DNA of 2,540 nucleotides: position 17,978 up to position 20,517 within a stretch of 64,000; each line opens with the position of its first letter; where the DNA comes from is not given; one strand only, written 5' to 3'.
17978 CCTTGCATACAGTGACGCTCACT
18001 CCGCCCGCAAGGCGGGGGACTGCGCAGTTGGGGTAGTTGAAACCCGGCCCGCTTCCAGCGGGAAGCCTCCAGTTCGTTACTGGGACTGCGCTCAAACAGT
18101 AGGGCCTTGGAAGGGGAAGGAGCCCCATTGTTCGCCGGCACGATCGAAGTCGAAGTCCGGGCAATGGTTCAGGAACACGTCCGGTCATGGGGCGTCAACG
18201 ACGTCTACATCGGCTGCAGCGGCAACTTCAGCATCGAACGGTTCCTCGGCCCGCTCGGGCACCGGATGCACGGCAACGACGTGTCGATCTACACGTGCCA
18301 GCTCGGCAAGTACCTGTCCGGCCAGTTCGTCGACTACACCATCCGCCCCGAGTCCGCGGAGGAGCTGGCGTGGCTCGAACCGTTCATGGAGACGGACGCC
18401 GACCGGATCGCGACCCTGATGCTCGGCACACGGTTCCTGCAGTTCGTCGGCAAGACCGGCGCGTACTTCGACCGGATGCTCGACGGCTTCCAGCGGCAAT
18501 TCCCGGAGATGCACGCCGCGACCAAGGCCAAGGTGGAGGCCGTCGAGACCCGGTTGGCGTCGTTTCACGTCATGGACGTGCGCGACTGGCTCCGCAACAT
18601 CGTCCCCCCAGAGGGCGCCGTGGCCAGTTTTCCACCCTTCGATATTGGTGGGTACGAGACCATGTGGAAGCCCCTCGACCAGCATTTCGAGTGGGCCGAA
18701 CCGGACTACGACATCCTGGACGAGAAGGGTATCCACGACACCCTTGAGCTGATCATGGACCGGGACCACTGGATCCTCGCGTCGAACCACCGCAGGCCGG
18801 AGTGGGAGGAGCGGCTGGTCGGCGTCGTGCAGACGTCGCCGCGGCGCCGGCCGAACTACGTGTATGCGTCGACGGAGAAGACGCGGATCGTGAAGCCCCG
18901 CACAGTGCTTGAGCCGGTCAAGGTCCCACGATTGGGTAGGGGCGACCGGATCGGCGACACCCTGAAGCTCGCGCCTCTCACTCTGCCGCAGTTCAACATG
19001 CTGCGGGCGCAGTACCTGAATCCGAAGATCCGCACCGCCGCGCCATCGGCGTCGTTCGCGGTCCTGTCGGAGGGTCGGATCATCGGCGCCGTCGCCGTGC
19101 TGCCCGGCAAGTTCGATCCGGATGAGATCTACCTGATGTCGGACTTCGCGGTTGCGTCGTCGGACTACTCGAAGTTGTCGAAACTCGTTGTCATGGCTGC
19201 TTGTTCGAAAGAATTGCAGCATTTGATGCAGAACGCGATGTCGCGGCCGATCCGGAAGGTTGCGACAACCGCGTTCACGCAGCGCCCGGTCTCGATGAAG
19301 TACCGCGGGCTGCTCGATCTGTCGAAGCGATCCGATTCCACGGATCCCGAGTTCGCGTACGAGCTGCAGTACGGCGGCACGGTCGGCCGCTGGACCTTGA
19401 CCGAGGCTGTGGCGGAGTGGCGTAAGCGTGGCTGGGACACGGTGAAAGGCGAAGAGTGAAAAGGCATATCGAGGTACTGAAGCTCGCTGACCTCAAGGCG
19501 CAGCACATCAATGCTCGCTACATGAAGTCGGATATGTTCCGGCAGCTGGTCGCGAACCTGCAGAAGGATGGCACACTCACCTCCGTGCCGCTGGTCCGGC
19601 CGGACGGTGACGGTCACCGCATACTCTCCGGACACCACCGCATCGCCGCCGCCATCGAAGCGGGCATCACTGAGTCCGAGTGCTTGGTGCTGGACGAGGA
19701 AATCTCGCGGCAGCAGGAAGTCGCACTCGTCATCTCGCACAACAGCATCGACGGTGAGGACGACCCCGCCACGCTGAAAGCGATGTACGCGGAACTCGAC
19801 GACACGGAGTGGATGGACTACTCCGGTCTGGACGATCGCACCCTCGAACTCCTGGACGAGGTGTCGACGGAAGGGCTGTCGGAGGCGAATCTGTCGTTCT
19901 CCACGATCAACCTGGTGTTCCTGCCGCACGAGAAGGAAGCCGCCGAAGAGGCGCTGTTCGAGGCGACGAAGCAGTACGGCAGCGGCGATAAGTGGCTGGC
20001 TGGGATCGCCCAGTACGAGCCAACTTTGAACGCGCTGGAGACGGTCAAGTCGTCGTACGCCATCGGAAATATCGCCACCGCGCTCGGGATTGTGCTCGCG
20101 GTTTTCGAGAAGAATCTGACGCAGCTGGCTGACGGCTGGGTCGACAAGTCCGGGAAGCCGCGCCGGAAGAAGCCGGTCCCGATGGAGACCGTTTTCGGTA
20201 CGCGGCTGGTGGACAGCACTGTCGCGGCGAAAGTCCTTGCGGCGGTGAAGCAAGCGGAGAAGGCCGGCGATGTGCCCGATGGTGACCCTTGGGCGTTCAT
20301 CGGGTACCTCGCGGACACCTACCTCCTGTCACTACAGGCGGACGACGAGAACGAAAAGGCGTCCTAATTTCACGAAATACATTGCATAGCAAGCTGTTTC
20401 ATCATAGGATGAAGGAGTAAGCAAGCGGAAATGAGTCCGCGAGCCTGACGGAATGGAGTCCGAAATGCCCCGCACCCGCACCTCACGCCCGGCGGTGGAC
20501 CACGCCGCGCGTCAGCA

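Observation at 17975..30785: Exact 12-mer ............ three times, all intergenic, with Cluster-K-like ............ start-associated boxes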

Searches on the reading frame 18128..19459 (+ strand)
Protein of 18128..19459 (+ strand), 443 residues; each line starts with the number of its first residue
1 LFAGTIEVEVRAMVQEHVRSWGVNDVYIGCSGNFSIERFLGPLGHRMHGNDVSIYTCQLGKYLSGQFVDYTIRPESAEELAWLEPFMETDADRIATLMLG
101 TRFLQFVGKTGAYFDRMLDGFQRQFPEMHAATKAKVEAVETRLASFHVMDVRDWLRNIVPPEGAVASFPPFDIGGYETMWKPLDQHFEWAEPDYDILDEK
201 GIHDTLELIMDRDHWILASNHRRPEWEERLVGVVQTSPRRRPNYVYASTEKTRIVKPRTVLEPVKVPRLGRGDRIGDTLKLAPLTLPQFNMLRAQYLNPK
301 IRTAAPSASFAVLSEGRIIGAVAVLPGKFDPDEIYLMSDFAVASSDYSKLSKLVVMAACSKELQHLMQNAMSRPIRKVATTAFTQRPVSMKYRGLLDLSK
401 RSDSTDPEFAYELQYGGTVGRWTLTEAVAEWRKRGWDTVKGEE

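Call 17: search_protein_families(library=pfam, proteins=[window:18128-19459:+], max_evalue=0.01)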
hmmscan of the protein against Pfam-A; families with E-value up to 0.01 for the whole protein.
window:18128-19459:+ (443 aa): 2 families
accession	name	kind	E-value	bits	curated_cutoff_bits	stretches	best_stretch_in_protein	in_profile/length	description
PF22555.1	DAM-like-phage1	-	2.2e-81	273.6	27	1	2-268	1-273/274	Phage DNA Adenine Methylase-like domain 1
PF22559.2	GNAT-phage-like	-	1.6e-54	184.5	27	1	277-435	2-163/164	Phage GNAT-like domain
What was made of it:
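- Checked: The gene at 18128 is a DAM-like/GNAT fusion, with ParB-like second in the operon (call 17).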

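Call 18: search_protein_families(library=phrogs, proteins=[window:18128-19459:+], max_evalue=0.001)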
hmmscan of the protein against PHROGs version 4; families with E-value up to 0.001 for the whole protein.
window:18128-19459:+ (443 aa): 2 families
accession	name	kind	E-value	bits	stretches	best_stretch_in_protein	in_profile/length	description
phrog_7858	-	unknown function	3.2e-162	541.4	1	1-442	10-437/439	-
phrog_2443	-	other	1.5e-07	31.5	1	289-415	654-778/801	amidoligase enzyme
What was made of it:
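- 18128..20367 (+): Operon body: DAM-like plus GNAT-like fusion (18128-19459) and a ParB-like protein (19456-20367). Pfam and PHROGs (calls 17, 18).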

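Call 76: find_homologous_proteins(query=window:18128-19459:+, max_evalue=1e-100)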
Query window:18128-19459:+ (443 aa): 154 proteins with E <= 1e-100 among 8000 candidates; the best 120 are listed.
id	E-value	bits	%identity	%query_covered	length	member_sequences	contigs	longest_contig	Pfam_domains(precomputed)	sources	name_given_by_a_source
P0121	1.4e-295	998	96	100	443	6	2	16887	PF22559.3,PF22555.3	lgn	-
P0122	3.4e-275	931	78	73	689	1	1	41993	PF22559.3,PF22555.3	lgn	-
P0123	8.9e-267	903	92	61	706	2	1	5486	PF22559.3,PF22555.3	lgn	-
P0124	1.5e-245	833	79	100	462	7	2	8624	PF22559.3,PF22555.3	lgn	-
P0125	1.2e-242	824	79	100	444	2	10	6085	PF22559.3,PF22555.3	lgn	-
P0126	3.2e-241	819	78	100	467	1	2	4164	PF22559.3,PF22555.3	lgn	-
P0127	4.6e-200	683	66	98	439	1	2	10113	PF22559.3,PF22555.3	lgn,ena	-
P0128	2.6e-193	661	63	98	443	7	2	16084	PF22559.3,PF22555.3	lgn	-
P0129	1.5e-189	649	63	99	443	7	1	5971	PF22559.3,PF22555.3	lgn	-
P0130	7.2e-187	640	64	98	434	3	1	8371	PF22559.3,PF22555.3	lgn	-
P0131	1.9e-185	635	63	98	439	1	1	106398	PF22559.3,PF22555.3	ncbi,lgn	ncbi:putative antirestriction adenine methyltransferase [Rhodococcus koreensis]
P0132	2.7e-183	628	64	97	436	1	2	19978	PF22559.3,PF22555.3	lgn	-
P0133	3.6e-163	562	62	86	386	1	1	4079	PF22559.3,PF22555.3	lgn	-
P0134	3.8e-163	562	61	59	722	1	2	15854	PF22559.3,PF22555.3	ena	-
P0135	1.6e-149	517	40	96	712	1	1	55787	PF22559.3,PF22555.3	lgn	-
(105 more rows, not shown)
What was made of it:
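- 18128..20367 (+): NCBI records name homologues 'putative antirestriction adenine methyltransferase' (call 76).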

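Call 77: find_encoding_contigs(protein=P0121, flank=10000, max_places=2)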
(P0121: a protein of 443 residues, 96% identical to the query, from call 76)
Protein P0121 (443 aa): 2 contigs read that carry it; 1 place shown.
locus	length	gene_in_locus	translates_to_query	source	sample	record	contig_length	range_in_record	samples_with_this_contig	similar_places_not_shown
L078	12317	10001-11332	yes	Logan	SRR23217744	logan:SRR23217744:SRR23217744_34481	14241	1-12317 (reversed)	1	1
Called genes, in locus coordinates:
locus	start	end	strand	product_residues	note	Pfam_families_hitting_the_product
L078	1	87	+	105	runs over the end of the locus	-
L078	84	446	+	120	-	-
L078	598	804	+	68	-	-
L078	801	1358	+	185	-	-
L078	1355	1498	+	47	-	-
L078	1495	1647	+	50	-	-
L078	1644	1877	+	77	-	-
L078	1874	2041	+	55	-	-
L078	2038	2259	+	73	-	-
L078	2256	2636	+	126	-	-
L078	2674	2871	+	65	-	-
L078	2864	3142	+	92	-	-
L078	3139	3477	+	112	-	-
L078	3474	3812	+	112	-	-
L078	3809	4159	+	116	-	-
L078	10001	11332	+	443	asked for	PF22555:DAM-like-phage1, PF22559:GNAT-phage-like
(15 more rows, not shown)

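Call 78: find_encoding_contigs(protein=P0123, flank=6000, max_places=1)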
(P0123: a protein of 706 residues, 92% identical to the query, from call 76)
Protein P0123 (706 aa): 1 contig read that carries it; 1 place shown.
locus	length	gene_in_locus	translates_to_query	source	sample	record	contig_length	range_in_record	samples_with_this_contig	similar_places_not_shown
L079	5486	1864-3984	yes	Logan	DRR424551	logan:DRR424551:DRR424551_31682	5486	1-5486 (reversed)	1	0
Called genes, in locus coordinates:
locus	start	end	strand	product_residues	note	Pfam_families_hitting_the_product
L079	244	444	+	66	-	-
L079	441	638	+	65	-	-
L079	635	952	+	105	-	-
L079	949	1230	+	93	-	-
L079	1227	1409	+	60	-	-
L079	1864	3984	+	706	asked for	PF22555:DAM-like-phage1, PF22559:GNAT-phage-like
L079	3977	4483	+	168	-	PF13392:HNH_3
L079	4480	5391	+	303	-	PF02195:ParB_N (faint)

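Call 79: find_encoding_contigs(protein=P0124, flank=8000, max_places=2)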
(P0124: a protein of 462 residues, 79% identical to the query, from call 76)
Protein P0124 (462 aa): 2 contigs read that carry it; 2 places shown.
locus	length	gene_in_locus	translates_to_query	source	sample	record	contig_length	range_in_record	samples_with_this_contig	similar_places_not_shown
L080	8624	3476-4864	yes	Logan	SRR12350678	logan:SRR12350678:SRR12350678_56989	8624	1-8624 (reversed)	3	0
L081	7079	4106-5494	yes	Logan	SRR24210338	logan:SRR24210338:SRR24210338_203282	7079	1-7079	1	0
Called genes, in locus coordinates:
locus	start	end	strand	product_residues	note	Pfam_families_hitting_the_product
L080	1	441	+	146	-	?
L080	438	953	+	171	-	PF24623:Phage_zn_bind_8 (weak)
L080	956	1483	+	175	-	-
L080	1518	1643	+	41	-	-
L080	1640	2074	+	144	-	-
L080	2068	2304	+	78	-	-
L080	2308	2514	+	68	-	-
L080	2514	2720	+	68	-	-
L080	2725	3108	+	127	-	-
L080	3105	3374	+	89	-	-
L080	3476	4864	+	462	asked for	PF22555:DAM-like-phage1, PF22559:GNAT-phage-like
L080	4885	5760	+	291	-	-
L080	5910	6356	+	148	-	-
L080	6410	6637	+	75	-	-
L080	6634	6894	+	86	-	-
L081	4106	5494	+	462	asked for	PF22555:DAM-like-phage1, PF22559:GNAT-phage-like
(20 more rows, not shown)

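Call 108: search_protein_families(library=ncbifam, proteins=[window:18128-19459:+], max_evalue=0.1)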
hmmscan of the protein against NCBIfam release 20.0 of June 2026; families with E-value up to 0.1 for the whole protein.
window:18128-19459:+ (443 aa): 0 families

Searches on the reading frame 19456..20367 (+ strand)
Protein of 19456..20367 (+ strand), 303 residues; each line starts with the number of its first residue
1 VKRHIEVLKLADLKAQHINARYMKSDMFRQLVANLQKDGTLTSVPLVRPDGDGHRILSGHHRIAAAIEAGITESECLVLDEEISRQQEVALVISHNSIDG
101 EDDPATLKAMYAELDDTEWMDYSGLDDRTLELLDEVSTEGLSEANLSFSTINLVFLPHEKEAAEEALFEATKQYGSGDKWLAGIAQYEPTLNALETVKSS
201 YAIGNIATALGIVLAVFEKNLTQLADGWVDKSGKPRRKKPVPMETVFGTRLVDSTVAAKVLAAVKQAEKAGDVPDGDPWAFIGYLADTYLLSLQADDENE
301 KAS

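Call 17: search_protein_families(library=pfam, proteins=[window:19456-20367:+], max_evalue=0.01)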
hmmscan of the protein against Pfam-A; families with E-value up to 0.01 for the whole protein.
window:19456-20367:+ (303 aa): 0 families

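Call 18: search_protein_families(library=phrogs, proteins=[window:19456-20367:+], max_evalue=0.001)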
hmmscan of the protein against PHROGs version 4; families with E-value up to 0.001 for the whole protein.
window:19456-20367:+ (303 aa): 13 families
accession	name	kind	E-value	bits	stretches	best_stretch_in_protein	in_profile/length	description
phrog_7405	-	unknown function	5.4e-84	282.8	1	1-238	20-249/250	-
phrog_498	-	other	1.8e-17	64.1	1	2-143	32-172/633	DNA methyltransferase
phrog_620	-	DNA, RNA and nucleotide metabolism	1.1e-14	56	1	2-159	6-149/217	ParB-like partition protein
phrog_26387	-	DNA, RNA and nucleotide metabolism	6.8e-11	43.1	1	5-116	10-123/252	ParB-like partition nuclease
phrog_8071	-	DNA, RNA and nucleotide metabolism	5.8e-10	40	1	4-157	6-136/389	ParB-like partition protein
phrog_723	-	DNA, RNA and nucleotide metabolism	4.6e-08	34.1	1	3-142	11-149/223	ParB-like partition protein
phrog_940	-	DNA, RNA and nucleotide metabolism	1.8e-07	31.7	1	4-135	5-127/388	nuclease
phrog_1033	-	DNA, RNA and nucleotide metabolism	8.2e-07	30.1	1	19-117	48-151/334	ParB-like partition protein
phrog_15396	-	DNA, RNA and nucleotide metabolism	2.2e-06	28.7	1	5-131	4-128/258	ParB-like partition nuclease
phrog_9353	-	unknown function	5.1e-06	27.5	1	9-151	15-155/245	-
phrog_930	-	DNA, RNA and nucleotide metabolism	3.2e-05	24.9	1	3-134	5-133/223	ParB-like partition protein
phrog_4715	-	DNA, RNA and nucleotide metabolism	7.3e-05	22.3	1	23-97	166-238/630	ParB-like partition protein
phrog_3264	-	DNA, RNA and nucleotide metabolism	0.00075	20.2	0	19-90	63-132/337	ParB-like partition protein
